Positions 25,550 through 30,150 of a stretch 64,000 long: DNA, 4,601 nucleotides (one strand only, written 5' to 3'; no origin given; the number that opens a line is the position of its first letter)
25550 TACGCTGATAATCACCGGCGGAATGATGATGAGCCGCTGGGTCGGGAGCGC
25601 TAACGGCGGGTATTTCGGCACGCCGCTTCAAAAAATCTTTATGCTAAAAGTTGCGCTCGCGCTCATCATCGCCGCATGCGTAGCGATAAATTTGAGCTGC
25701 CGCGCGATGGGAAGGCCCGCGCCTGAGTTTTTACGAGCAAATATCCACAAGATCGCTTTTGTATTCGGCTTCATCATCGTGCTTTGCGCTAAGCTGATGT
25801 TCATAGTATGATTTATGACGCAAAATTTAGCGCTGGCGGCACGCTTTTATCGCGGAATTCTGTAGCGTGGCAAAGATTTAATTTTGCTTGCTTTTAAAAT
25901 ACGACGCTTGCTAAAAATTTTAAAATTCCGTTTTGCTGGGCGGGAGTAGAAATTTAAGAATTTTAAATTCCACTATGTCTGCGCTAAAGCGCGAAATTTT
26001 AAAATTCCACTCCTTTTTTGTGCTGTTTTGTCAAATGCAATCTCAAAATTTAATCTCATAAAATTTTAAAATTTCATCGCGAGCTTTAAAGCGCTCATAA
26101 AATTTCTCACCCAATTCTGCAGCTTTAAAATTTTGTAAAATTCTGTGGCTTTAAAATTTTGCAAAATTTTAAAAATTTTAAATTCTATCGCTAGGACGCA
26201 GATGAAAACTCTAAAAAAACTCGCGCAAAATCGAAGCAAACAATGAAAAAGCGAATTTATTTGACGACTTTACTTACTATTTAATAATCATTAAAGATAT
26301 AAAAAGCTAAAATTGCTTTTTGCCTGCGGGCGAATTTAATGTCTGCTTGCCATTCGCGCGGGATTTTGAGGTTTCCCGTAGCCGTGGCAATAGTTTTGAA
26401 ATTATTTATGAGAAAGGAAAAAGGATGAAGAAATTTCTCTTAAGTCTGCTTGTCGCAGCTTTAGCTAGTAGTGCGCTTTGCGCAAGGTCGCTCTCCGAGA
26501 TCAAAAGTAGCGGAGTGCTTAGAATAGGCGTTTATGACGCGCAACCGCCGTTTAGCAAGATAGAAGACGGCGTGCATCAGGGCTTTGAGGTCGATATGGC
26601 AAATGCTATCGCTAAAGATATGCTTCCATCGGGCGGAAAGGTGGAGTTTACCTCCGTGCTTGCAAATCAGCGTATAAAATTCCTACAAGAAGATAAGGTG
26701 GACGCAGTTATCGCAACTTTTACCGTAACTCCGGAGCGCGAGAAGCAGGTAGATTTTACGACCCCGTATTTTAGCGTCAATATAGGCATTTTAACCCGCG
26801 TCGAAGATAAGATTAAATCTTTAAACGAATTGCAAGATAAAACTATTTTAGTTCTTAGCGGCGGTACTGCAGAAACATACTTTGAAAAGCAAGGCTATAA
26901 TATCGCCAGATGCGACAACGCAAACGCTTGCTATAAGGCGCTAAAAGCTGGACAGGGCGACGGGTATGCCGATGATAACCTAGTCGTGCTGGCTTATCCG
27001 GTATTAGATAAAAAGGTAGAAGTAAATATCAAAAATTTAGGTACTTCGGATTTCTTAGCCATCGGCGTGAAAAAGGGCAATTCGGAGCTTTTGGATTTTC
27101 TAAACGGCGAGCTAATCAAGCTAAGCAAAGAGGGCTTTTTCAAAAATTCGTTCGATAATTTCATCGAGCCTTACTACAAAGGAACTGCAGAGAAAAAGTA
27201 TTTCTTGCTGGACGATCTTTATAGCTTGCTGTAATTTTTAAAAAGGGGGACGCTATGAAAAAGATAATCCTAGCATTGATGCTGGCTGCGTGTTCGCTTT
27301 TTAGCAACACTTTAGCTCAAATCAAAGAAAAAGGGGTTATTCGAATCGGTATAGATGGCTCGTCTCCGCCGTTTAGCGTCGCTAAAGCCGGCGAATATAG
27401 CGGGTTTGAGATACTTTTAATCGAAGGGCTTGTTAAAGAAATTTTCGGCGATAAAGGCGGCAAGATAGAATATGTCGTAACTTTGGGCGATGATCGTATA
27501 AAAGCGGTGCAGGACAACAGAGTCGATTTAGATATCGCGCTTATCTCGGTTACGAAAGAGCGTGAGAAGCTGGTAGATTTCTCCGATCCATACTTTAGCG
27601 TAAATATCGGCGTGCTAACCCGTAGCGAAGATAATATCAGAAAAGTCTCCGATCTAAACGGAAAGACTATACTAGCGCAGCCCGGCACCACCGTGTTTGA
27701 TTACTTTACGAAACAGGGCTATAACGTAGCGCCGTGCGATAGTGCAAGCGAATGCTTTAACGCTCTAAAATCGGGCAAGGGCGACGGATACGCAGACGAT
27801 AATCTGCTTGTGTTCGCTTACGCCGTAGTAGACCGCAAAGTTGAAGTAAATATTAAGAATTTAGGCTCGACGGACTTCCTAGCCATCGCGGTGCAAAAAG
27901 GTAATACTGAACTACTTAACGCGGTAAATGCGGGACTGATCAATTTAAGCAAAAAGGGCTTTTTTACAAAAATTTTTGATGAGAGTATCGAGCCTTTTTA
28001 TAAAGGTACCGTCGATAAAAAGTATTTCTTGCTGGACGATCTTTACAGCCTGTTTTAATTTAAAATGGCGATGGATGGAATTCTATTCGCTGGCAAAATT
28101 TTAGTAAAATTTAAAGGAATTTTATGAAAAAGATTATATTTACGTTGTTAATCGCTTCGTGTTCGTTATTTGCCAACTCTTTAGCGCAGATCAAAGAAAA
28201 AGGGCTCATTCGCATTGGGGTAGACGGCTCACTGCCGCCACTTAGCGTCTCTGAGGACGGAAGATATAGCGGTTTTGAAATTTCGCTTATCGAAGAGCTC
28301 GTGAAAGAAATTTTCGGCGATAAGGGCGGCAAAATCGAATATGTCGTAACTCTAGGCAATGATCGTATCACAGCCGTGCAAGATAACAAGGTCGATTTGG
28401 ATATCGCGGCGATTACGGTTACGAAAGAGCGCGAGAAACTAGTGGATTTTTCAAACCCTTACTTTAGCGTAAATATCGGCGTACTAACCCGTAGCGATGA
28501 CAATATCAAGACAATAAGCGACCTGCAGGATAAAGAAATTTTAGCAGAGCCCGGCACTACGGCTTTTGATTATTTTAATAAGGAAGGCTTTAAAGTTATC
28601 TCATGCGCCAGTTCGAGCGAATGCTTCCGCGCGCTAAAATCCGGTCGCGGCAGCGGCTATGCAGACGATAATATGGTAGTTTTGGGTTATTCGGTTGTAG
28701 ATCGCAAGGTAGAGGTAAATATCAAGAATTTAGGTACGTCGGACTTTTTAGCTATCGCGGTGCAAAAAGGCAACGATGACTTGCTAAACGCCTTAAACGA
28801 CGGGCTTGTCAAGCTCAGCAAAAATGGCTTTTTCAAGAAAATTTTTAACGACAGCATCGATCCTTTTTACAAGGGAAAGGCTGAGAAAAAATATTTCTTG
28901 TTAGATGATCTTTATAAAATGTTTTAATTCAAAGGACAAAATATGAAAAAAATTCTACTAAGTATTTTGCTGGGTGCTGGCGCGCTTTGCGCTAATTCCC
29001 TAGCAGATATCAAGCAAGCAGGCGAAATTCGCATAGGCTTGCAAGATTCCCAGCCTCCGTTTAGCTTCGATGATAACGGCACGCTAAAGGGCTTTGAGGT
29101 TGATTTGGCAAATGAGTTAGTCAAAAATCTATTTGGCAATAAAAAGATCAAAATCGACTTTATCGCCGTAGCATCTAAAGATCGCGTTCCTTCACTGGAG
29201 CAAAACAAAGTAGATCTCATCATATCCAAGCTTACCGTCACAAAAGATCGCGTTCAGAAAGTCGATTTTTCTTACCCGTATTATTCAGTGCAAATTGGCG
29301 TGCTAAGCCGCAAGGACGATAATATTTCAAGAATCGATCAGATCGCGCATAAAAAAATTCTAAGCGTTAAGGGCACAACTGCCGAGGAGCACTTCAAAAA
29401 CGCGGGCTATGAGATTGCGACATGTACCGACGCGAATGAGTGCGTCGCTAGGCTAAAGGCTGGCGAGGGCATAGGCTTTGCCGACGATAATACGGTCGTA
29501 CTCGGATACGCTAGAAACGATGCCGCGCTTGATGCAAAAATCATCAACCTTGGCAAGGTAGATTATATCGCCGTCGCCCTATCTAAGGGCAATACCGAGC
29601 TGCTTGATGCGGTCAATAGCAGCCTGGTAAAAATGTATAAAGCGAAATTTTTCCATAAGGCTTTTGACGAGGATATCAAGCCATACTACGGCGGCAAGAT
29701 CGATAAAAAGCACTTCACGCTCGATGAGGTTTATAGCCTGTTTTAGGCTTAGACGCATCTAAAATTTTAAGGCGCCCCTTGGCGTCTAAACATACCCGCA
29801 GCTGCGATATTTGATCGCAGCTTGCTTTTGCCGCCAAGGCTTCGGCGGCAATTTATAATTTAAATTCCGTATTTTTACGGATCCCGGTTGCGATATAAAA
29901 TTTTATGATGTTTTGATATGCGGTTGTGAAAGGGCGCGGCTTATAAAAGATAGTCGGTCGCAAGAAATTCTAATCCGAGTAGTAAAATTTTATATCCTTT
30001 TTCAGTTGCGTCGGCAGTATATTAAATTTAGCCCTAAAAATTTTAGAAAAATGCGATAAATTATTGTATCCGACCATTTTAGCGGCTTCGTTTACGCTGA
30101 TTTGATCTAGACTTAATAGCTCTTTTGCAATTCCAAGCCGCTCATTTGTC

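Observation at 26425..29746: Four tandem paralogous amino-acid-type solute-binding proteins with no permease or ATPase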

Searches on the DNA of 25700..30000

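Call 32: search_rna_families(source=window, start=25700, end=30000, threshold=evalue, max_evalue=1)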
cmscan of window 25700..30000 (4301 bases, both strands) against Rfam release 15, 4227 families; matches with E-value up to 1: 2.
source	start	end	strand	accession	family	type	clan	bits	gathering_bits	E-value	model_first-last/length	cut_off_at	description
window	26273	26414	+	RF02849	Ysr197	Gene; sRNA;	-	23.5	167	0.0094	1-254/254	no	Yersinia sRNA 197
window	26401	26451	+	RF01123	sR35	Gene; snRNA; snoRNA; CD-box;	-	18.2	60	0.31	1-57/57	no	Small nucleolar RNA sR35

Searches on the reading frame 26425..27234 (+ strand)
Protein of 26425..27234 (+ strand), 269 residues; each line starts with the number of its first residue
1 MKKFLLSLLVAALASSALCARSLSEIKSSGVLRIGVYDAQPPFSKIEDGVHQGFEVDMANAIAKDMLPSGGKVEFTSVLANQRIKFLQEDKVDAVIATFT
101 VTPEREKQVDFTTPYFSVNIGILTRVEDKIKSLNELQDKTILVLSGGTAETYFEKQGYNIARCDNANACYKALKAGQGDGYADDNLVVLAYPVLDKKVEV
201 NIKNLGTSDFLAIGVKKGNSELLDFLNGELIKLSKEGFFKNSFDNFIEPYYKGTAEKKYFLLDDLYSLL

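Call 3: search_protein_families(library=pfam, proteins=[window:26425-27234:+])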
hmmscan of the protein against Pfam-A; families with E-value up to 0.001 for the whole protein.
window:26425-27234:+ (269 aa): 2 families
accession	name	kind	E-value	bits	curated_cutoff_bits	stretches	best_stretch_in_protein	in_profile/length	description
PF00497.25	SBP_bac_3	-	6.3e-30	104.1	26.4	1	32-246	1-129/132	Bacterial extracellular solute-binding proteins, family 3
PF10613.14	Lig_chan-Glu_bd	-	1.5e-08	35.2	30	1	84-126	71-113/115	Ligated ion channel L-glutamate- and glycine-binding site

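Call 4: search_protein_families(library=ncbifam, proteins=[window:26425-27234:+])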
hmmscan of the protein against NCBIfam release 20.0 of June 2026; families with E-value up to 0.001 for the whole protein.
window:26425-27234:+ (269 aa): 14 families
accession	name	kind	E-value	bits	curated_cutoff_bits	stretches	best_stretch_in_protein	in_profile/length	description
TIGR01096.1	3A0103s03R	subfamily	4.6e-37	127.9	256.35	1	8-246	3-249/250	lysine/arginine/ornithine ABC transporter substrate-binding protein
NF008885.0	PRK11917.1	equivalog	8.3e-28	97.6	373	1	12-191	19-207/259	bifunctional adhesin/ABC transporter aspartate/glutamate-binding protein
NF008426.0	PRK11260.1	equivalog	4.2e-25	88.5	312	1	8-241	18-254/266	cystine ABC transporter substrate-binding protein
NF041764.1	ArtI_Ecoli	equivalog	5.1e-23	81.7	522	1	1-246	1-240/243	arginine ABC transporter substrate-binding protein ArtI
NF041765.1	ArtJ_Ecoli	equivalog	1.5e-22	80.3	510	1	1-245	1-239/243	arginine ABC transporter substrate-binding protein ArtJ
NF011583.0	PRK15007.1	subfamily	2.7e-22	79.3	358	1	1-246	1-240/243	arginine ABC transporter substrate-binding protein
NF007029.0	PRK09495.1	equivalog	6.8e-19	68.6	303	1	11-244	7-240/248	glutamine ABC transporter substrate-binding protein GlnH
TIGR02995.1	ectoine_ehuB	equivalog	3.3e-16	59.4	190.9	1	7-244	10-257/275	ectoine/hydroxyectoine ABC transporter substrate-binding protein EhuB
NF008063.0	PRK10797.1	subfamily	1.4e-13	50.7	375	1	14-155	24-170/302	glutamate/aspartate ABC transporter substrate-binding protein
NF011965.0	PRK15437.1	equivalog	6.4e-12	45.6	459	1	1-207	1-205/260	histidine ABC transporter substrate-binding protein HisJ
NF008112.0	PRK10859.1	equivalog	7.9e-12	44.4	354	1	12-151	25-162/483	membrane-bound lytic murein transglycosylase MltF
NF011586.0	PRK15010.1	equivalog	1.3e-11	44.5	440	1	2-187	2-186/260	lysine/arginine/ornithine ABC transporter substrate-binding protein ArgT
NF052427.1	StpK7MSMEG_1200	equivalog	6.5e-08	31.5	900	1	18-118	350-447/601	serine/threonine protein kinase StpK7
TIGR04262.1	orph_peri_GRRM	subfamily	1.5e-07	31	190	1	30-190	1-165/257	extracellular substrate binding-like orphan protein GrrP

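Call 24: list_cluster_members(proteins=[window:26425-27234:+, window:27255-28058:+, window:28124-28927:+, window:28943-29746:+, window:53783-55486:-, window:31036-33006:+])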
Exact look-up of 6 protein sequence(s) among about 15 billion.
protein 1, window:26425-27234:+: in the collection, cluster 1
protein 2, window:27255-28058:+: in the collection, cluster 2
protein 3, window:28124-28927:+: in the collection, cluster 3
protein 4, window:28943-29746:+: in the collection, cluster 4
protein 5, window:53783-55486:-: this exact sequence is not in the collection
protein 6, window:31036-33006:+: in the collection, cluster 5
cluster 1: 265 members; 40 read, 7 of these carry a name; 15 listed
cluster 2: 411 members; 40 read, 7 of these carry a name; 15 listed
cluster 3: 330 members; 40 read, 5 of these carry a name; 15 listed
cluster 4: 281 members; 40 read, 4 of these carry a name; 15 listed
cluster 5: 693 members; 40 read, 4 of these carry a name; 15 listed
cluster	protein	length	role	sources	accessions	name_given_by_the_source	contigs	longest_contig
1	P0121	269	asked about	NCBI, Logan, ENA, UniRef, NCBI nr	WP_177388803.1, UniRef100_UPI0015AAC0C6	transporter substrate-binding domain-containing protein [uncultured Campylobacter sp.] | transporter substrate-binding domain-containing protein n=1 Tax=uncultured Campylobacter ...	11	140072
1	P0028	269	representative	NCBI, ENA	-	-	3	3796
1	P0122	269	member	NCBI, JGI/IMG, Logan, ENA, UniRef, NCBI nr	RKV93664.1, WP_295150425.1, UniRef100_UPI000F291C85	transporter substrate-binding domain-containing protein [Campylobacter sp.] | ABC transporter, substrate-binding protein, family 3 | transporter substrate-binding domain-containing protein n=1 Tax=Campylobacter sp. ...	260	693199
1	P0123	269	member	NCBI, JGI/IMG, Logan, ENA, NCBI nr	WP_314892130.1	transporter substrate-binding domain-containing protein [uncultured Campylobacter sp.]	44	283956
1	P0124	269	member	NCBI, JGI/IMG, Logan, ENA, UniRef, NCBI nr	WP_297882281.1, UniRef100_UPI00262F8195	transporter substrate-binding domain-containing protein [uncultured Campylobacter sp.] | transporter substrate-binding domain-containing protein n=1 Tax=uncultured Campylobacter ...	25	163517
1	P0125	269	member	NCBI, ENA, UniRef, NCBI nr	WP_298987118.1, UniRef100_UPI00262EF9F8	transporter substrate-binding domain-containing protein [uncultured Campylobacter sp.] | transporter substrate-binding domain-containing protein n=1 Tax=uncultured Campylobacter ...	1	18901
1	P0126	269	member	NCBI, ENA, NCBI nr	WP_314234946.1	transporter substrate-binding domain-containing protein [uncultured Campylobacter sp.]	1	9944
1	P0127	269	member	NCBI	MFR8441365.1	MAG: transporter substrate-binding domain-containing protein [Campylobacter sp.]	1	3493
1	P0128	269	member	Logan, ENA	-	-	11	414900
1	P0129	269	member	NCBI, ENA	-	-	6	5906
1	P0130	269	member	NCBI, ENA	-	-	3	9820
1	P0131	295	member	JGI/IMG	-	-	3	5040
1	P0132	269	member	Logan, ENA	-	-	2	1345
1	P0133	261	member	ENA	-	-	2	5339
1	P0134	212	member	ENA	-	-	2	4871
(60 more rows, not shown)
